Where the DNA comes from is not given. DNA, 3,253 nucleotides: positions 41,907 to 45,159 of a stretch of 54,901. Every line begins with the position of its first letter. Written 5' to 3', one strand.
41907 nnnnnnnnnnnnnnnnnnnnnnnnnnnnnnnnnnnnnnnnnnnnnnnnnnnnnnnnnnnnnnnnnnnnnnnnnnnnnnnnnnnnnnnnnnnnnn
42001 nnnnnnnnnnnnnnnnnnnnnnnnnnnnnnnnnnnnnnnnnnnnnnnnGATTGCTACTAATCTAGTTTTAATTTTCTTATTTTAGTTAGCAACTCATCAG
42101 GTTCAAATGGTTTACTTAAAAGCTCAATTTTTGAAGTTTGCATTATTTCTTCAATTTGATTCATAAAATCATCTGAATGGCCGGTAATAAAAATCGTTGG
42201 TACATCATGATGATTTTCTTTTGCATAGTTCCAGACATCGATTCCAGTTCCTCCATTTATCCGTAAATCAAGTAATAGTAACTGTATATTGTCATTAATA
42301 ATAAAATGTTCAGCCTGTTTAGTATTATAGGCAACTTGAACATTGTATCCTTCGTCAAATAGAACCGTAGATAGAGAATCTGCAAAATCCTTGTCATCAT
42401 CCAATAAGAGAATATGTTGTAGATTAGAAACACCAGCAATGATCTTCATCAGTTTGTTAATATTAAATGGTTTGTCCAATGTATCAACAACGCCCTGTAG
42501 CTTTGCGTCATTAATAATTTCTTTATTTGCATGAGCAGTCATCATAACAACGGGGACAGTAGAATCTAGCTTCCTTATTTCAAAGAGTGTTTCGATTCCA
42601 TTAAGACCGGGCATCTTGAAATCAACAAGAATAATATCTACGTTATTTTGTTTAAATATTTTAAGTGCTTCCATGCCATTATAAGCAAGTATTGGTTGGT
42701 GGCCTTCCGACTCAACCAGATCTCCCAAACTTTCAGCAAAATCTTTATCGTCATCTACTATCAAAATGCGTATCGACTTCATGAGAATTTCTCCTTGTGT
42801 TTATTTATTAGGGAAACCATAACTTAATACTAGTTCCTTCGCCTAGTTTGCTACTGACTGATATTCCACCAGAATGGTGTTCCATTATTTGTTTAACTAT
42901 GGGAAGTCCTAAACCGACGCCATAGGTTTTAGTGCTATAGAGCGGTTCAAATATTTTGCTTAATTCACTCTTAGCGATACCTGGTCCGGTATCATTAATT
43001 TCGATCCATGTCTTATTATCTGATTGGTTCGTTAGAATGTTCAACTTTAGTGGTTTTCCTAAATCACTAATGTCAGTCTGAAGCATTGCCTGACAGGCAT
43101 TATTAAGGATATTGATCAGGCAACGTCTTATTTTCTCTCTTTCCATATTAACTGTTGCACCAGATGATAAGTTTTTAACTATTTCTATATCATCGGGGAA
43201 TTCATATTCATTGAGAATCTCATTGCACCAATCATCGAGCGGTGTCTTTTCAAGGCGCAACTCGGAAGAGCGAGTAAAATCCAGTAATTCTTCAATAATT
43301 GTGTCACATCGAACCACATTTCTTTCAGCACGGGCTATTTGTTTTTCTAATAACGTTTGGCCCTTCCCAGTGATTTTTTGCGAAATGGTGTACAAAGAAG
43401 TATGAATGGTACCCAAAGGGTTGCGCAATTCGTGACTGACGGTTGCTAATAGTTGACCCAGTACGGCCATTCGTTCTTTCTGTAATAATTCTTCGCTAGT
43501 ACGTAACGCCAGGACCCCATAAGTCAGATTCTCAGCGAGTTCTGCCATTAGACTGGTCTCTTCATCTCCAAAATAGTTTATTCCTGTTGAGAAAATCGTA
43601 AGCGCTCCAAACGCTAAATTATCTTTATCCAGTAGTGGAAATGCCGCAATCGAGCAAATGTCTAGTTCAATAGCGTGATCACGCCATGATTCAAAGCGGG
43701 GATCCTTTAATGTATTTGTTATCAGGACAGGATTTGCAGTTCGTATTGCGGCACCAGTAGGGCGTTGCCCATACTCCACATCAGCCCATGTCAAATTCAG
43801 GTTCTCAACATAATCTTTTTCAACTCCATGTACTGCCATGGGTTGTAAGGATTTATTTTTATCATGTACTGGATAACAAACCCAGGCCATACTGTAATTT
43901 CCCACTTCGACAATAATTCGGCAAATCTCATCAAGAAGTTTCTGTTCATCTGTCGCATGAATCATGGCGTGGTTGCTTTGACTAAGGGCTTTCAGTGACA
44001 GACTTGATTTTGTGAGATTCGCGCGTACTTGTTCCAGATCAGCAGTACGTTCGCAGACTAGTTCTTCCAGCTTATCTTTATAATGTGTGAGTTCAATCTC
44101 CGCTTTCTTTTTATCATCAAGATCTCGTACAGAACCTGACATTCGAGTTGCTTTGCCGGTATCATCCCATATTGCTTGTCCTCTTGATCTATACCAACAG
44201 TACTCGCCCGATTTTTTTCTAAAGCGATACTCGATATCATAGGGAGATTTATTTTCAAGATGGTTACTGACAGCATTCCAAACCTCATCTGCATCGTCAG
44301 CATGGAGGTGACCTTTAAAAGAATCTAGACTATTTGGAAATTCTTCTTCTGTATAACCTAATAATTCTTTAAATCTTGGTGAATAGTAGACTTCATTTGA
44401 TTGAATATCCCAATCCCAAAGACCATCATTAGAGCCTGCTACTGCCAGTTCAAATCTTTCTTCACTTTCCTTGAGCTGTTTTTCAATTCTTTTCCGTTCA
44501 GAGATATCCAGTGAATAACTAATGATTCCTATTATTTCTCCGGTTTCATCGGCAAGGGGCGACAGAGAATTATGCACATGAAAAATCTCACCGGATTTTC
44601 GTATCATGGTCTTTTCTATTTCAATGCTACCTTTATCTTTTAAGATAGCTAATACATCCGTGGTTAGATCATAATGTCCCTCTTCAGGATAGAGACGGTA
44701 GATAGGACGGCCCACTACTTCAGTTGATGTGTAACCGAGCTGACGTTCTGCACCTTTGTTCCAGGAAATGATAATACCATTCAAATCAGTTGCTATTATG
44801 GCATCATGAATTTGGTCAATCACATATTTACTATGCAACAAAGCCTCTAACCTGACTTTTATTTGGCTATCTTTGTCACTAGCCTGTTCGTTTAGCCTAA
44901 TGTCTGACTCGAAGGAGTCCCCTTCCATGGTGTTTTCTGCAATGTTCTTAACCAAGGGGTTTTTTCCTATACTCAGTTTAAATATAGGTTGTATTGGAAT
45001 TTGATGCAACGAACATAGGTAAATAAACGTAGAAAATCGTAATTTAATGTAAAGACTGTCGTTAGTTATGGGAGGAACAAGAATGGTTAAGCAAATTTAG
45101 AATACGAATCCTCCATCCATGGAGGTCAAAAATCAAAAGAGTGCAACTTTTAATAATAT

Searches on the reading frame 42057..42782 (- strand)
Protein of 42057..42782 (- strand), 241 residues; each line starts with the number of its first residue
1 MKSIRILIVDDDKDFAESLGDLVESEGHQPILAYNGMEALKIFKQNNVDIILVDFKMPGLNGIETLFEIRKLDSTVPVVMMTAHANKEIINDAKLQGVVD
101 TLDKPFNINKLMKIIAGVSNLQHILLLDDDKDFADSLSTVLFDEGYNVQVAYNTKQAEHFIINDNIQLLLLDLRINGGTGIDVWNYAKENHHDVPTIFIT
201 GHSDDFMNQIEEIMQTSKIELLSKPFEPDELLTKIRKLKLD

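Call 11: search_protein_families(library=pfam, max_evalue=0.01, proteins=[window:42057-42782:-])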
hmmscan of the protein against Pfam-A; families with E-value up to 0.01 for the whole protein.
window:42057-42782:- (241 aa): 5 families
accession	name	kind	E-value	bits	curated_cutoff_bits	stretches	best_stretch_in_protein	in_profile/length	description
PF00072.30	Response_reg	-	5.2e-49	165.5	30.2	2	6-115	1-110/111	Response regulator receiver domain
PF06490.17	FleQ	-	5.6e-08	33.5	22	1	5-114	1-102/108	Flagellar regulatory protein FleQ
PF20274.4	cREC_REC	-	1.9e-05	25.7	27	0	125-209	3-81/88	Cyclic-phosphate processing Receiver domain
PF20161.5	VpsR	-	0.0079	16.3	23.7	0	135-177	21-63/121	VpsR domain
PF18428.7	BRCT_3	-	0.01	16.3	26.1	0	2-58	4-59/102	BRCA1 C Terminus (BRCT) domain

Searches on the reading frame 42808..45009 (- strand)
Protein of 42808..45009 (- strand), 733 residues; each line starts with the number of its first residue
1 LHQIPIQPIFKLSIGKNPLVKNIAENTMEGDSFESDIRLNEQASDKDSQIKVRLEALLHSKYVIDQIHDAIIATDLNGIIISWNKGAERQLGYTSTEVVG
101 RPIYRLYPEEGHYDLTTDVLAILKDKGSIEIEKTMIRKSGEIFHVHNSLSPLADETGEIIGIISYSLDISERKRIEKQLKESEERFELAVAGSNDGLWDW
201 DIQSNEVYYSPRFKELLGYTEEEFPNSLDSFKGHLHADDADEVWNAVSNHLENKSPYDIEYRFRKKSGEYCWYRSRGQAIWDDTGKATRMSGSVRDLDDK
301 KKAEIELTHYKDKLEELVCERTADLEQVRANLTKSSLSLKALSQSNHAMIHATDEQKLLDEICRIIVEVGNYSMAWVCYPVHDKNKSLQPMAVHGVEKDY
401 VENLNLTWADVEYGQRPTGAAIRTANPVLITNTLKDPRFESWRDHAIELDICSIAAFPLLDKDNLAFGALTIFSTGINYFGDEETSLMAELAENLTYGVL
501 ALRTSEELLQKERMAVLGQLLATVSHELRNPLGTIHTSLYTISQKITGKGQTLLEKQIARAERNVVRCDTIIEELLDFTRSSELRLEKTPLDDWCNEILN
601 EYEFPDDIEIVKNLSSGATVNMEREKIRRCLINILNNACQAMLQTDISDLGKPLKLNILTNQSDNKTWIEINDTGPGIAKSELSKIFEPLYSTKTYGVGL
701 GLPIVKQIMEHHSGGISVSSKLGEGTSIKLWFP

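Call 11: search_protein_families(library=pfam, max_evalue=0.01, proteins=[window:42808-45009:-])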
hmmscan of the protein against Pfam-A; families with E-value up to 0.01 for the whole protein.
window:42808-45009:- (733 aa): 11 families
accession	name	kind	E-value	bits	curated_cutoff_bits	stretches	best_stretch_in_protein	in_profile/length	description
PF08447.18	PAS_3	-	1.4e-38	131.4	25.6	2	207-293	2-88/89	PAS fold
PF13426.13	PAS_9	-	1.2e-25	90.1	27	2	69-171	2-103/103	PAS domain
PF00989.32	PAS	-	4.9e-24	85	22.6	2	63-163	6-107/113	PAS fold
PF02518.31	HATPase_c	-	2.8e-20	73.2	26.4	1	624-733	3-108/111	Histidine kinase-, DNA gyrase B-, and HSP90-like ATPase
PF08448.16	PAS_4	-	7.8e-17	61.9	23.1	1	65-174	2-110/110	PAS fold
PF13185.12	GAF_2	-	2.5e-13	50.8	28.6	1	352-495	1-131/136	GAF domain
PF00512.31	HisKA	-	6.3e-11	42.6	26.9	1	517-581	2-63/66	His Kinase A (phospho-acceptor) domain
PF13188.13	PAS_8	-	5.9e-10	39.1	21.8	1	62-109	5-49/65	PAS domain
PF13596.12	PAS_10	-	0.00035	21.6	22.1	0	73-169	14-105/106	PAS domain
PF14501.12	HATPase_c_5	-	0.0021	18.4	22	1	623-719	2-89/102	GHKL domain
PF14598.12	PAS_11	-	0.0096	16.3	25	0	73-147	7-81/109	PAS domain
